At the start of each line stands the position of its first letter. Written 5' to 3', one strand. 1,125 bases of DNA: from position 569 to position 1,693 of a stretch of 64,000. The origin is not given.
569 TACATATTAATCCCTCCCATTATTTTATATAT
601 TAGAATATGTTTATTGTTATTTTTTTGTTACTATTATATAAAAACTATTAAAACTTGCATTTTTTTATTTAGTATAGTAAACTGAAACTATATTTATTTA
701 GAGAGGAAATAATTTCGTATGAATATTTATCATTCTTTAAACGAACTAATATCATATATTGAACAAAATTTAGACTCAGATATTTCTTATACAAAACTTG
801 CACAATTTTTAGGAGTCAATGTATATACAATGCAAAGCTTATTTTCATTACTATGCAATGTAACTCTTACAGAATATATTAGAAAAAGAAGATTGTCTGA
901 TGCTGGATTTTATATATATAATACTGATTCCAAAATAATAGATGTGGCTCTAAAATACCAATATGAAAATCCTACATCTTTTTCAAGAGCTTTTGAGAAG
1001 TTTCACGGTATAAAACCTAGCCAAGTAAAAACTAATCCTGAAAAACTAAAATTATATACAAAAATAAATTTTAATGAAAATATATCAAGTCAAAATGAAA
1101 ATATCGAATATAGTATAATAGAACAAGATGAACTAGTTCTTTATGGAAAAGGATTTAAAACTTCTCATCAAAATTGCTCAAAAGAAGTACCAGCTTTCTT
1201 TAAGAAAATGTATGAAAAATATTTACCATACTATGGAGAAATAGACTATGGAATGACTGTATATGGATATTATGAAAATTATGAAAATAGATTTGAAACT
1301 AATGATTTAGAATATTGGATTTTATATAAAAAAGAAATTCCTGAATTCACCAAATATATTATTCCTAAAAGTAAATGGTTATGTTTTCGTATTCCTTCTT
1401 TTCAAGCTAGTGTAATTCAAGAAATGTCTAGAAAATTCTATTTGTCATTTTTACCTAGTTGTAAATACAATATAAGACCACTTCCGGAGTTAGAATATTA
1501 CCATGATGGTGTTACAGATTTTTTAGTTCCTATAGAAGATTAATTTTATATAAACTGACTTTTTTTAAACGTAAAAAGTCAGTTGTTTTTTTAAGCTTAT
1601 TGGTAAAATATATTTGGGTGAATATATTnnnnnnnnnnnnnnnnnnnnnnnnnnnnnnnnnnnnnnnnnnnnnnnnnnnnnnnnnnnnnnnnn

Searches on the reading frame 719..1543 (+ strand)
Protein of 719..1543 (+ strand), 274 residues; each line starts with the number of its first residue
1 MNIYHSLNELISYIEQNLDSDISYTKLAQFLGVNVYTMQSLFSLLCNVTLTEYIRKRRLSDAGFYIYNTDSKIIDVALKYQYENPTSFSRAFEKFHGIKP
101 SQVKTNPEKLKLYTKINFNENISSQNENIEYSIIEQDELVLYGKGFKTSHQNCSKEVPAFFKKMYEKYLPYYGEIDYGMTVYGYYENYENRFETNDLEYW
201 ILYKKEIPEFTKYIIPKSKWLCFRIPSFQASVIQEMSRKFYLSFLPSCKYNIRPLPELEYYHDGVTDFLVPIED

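Call 3: search_protein_families(library=pfam, proteins=[window:719-1543:+], max_evalue=1)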
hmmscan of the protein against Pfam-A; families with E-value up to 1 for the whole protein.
window:719-1543:+ (274 aa): 6 families
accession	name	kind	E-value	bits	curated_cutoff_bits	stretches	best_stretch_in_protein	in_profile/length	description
PF12833.13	HTH_18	-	2.6e-15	56.9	33.6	1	27-104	1-78/80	Helix-turn-helix domain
PF00165.29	HTH_AraC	-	3.4e-10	40.2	26.6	2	68-102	6-39/42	Bacterial regulatory helix-turn-helix proteins, AraC family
PF14526.11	Cass2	-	5e-08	33.7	27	1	133-264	2-137/150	Integron-associated effector binding protein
PF06445.20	GyrI-like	-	5.9e-05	23.8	26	1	130-264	2-137/155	GyrI-like small molecule binding domain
PF22000.2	DUF6929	-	0.086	12.4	27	1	111-159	108-156/286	Family of unknown function (DUF6929)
PF13635.12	DUF4143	-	0.11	12.6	28.1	1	6-56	15-65/160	Domain of unknown function (DUF4143)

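Call 4: search_protein_families(library=ncbifam, proteins=[window:719-1543:+], max_evalue=1)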
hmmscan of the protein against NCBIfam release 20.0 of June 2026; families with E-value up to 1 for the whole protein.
window:719-1543:+ (274 aa): 26 families (the best 25 are shown)
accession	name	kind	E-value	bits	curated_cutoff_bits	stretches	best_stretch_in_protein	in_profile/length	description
NF012228.1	RobA_TF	equivalog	2.2e-17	63.5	380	1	8-262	6-263/286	MDR efflux pump AcrAB transcriptional activator RobA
NF011701.0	PRK15121.1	equivalog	6.2e-15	55.5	426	1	7-207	7-202/289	MDR efflux pump AcrAB transcriptional activator RobA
NF007584.0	PRK10219.1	equivalog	3e-14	53.2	174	1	7-102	7-102/107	superoxide response transcriptional regulator SoxS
NF012144.2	ramA_TF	equivalog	5.9e-13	49.2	180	1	7-103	7-103/108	RamA family antibiotic efflux transcriptional regulator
TIGR04094.1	adjacent_YSIRK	equivalog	1.8e-11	43.6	200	1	7-102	287-381/383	YSIRK-targeted surface antigen transcriptional regulator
NF047455.1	TF_Staph_AryK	equivalog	5.7e-11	41.4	850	1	6-129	158-281/759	transcriptional regulator AryK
NF008564.0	PRK11511.1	equivalog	1.6e-09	38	202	1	8-104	12-108/127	MDR efflux pump AcrAB transcriptional activator MarA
NF012198.0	MarA_TF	equivalog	2e-09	37.6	250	1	8-104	12-108/124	MDR efflux pump AcrAB transcriptional activator MarA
NF007860.0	PRK10572.1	equivalog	6e-09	35.2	208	1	7-108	185-286/292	arabinose operon transcriptional regulator AraC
NF007693.0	PRK10371.1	equivalog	1.3e-08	34.4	253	1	7-107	200-300/309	transcriptional regulator MelR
NF049932.1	TranspRegBtr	equivalog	1.4e-08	33.7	900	1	9-115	168-275/531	bacillibactin transport transcriptional regulator Btr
NF052371.1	TransRegGbdRPseu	equivalog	2.3e-07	30.2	480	1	6-120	226-340/365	choline metabolism transcriptional regulator GbdR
NF010028.0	PRK13503.1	equivalog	1.2e-06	28.1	288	1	6-106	172-272/278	HTH-type transcriptional activator RhaS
NF049968.1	QhpR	equivalog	3.1e-06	26.6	250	1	47-103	227-283/284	AraC-like transcriptional regulator QhpR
NF033869.1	viru_reg_Rsp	equivalog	3.4e-06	25.8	400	1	5-129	147-271/701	AraC family transcriptional regulator Rsp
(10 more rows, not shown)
